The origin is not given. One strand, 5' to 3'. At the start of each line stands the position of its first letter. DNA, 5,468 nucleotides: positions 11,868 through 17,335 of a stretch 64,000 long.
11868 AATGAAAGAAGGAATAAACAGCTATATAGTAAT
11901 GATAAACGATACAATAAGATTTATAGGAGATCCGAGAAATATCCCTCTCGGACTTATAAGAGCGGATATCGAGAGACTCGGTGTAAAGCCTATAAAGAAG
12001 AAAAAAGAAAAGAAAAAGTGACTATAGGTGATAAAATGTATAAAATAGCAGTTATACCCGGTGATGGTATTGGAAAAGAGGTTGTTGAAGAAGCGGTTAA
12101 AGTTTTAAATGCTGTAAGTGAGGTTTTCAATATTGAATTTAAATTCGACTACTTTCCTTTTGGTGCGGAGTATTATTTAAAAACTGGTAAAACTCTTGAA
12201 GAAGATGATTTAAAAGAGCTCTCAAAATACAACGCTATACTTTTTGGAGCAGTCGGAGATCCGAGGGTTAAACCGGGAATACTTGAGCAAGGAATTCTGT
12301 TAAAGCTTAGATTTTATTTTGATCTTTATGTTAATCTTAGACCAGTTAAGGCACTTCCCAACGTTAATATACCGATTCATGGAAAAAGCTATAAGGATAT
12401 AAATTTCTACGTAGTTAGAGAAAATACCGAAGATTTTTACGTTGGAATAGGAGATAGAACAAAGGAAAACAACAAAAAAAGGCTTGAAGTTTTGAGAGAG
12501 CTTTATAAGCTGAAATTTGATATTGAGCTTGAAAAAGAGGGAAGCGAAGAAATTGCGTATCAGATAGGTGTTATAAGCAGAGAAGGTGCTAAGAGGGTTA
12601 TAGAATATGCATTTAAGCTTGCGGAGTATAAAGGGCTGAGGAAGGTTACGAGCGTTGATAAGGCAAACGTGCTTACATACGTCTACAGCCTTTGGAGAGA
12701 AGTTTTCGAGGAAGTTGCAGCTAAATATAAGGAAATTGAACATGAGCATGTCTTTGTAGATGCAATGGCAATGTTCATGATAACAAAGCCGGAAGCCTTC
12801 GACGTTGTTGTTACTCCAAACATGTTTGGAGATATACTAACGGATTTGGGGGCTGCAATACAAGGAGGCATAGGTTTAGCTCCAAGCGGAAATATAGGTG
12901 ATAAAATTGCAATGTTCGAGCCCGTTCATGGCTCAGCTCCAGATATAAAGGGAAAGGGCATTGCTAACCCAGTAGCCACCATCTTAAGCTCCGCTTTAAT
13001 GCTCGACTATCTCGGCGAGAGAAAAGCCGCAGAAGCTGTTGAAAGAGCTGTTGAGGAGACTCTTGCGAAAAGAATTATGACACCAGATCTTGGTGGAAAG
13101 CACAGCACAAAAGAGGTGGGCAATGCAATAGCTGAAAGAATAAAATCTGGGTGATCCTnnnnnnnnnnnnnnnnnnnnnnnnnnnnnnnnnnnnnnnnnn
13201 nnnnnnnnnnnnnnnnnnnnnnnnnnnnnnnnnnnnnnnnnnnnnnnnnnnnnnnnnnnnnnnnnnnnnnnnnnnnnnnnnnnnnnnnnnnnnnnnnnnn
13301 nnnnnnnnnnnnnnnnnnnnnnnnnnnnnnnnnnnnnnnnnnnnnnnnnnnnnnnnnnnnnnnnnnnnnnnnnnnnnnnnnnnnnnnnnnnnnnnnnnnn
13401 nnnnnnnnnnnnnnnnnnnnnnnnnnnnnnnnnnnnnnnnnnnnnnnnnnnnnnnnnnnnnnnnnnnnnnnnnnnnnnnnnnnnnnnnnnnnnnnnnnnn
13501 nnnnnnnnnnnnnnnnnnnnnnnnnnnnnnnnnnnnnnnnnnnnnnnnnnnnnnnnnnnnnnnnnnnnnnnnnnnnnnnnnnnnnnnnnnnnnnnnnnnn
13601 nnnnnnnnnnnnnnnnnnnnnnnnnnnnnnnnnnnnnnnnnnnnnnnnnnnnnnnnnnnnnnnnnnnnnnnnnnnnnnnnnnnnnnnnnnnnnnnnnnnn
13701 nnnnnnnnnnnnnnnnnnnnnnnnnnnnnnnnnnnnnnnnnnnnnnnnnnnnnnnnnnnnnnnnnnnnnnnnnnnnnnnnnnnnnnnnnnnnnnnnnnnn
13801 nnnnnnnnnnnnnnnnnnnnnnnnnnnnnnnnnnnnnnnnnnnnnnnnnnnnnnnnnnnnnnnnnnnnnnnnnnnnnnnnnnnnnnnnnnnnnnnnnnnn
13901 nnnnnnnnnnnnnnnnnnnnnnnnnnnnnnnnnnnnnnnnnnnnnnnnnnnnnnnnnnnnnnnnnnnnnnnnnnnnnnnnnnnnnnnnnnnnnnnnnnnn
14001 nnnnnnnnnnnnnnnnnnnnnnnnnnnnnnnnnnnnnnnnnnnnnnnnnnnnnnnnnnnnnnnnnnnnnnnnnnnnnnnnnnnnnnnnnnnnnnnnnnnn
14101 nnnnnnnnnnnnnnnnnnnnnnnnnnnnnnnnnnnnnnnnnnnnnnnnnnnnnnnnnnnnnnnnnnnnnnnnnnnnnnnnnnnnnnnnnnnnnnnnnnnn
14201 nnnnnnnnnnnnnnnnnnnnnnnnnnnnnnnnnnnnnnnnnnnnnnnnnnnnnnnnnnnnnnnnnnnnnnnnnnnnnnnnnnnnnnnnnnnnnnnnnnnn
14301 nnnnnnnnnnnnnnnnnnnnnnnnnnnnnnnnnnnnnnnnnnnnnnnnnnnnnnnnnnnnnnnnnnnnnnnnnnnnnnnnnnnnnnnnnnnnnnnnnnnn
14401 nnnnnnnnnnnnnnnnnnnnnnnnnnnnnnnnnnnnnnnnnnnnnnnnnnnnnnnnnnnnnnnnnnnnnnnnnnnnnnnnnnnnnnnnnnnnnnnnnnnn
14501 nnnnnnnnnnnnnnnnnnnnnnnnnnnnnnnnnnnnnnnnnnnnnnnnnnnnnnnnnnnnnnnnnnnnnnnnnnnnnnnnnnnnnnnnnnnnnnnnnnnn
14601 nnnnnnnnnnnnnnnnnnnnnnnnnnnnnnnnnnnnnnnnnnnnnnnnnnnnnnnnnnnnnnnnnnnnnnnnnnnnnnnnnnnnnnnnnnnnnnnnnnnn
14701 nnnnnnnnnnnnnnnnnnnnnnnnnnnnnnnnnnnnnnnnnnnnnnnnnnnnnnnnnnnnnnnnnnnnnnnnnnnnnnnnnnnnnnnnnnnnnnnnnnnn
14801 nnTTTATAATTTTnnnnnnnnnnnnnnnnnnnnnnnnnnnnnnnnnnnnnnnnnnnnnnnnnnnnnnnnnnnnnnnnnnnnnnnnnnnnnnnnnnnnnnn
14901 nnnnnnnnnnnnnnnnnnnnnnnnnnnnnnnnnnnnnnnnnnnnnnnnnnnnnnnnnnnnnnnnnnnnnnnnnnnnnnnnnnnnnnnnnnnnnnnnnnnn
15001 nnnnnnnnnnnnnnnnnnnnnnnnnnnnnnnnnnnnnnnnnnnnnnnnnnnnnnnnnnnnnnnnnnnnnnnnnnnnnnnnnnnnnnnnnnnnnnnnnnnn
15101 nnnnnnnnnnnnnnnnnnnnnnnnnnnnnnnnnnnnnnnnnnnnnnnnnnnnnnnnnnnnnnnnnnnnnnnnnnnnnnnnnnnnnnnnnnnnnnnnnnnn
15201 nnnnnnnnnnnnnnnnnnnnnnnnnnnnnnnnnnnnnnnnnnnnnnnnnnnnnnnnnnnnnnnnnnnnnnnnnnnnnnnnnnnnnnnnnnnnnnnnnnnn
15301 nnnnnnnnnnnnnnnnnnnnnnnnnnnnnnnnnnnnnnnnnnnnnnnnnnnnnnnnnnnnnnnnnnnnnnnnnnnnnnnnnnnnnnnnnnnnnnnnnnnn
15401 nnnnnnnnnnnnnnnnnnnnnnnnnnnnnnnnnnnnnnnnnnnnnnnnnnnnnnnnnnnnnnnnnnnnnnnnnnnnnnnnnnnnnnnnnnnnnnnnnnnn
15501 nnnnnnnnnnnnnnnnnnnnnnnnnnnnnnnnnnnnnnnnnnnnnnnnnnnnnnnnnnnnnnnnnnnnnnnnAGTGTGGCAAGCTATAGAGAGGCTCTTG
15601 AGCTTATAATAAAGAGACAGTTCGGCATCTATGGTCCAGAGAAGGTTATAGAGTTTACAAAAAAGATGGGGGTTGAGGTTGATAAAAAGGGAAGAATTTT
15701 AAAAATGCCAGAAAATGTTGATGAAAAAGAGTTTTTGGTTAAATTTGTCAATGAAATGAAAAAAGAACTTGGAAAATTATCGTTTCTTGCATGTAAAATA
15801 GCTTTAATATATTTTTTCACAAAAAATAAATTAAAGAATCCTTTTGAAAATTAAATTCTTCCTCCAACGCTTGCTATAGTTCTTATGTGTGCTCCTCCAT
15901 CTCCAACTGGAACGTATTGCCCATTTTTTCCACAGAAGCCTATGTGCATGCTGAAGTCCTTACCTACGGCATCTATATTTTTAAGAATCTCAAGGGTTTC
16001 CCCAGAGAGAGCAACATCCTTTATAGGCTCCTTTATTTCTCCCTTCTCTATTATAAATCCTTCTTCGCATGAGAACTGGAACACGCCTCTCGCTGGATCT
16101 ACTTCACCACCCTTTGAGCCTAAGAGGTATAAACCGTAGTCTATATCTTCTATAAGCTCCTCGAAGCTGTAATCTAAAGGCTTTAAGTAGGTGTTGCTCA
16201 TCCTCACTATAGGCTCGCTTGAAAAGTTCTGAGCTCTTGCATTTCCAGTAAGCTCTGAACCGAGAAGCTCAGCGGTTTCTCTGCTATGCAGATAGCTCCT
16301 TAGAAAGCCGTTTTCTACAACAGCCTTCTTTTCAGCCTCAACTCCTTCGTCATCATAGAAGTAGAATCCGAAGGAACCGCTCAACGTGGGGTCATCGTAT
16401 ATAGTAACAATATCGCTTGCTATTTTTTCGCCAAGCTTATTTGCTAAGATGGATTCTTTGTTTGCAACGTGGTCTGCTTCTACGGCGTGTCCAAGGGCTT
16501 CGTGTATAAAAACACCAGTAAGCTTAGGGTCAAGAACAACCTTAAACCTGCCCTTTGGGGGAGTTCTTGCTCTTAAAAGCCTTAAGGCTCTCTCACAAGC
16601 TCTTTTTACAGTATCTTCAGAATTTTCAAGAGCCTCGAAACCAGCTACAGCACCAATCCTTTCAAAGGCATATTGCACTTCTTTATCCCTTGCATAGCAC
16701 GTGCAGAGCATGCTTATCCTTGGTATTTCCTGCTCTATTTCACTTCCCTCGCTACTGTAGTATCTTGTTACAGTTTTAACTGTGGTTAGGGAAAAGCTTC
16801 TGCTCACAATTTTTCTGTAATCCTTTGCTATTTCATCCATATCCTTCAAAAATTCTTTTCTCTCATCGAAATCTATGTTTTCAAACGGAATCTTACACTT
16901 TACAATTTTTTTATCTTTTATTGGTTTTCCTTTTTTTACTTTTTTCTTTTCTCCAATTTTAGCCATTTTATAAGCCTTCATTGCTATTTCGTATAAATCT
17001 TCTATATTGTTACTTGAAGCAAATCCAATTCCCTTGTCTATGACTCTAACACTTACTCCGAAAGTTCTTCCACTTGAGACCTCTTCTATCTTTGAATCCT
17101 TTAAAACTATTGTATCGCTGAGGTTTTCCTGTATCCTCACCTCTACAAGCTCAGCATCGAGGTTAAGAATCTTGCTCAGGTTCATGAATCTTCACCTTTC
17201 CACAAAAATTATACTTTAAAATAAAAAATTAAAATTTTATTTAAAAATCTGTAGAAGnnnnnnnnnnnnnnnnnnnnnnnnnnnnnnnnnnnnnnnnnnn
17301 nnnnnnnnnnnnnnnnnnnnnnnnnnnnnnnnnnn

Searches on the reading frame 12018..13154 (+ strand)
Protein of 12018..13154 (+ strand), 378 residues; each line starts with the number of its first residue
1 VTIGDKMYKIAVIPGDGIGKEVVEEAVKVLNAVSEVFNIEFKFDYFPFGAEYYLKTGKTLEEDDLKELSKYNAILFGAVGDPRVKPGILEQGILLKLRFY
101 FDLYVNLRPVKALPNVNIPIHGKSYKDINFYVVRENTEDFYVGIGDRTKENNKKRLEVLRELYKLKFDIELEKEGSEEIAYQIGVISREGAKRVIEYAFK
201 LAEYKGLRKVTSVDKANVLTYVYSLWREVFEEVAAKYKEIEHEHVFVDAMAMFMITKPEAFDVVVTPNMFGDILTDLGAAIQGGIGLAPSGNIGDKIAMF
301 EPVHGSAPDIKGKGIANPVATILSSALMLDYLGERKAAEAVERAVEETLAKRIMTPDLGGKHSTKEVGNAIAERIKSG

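Call 64: search_protein_families(library=pfam, proteins=[window:12018-13154:+], max_evalue=0.00001)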
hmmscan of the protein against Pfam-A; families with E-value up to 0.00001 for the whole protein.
window:12018-13154:+ (378 aa): 1 family
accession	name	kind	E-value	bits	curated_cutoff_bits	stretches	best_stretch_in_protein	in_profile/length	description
PF00180.25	Iso_dh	-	8.2e-111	371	27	1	9-371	1-348/348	Isocitrate/isopropylmalate dehydrogenase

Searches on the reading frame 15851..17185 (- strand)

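Call 47: search_protein_families(library=pfam, proteins=[window:15851-17185:-], max_evalue=0.00001)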
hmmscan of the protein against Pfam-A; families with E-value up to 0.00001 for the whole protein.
window:15851-17185:- (444 aa): 3 families
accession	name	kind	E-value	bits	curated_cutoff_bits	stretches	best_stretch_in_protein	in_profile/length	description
PF19289.4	PmbA_TldD_3rd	-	2.5e-71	239.8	22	1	212-426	2-203/220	PmbA/TldA metallopeptidase C-terminal domain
PF19290.4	PmbA_TldD_2nd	-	6.4e-18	65.6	20.9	1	100-204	2-109/109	PmbA/TldA metallopeptidase central domain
PF01523.21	PmbA_TldD_1st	-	3.1e-13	50.1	20.9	1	14-75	1-65/65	PmbA/TldA metallopeptidase domain 1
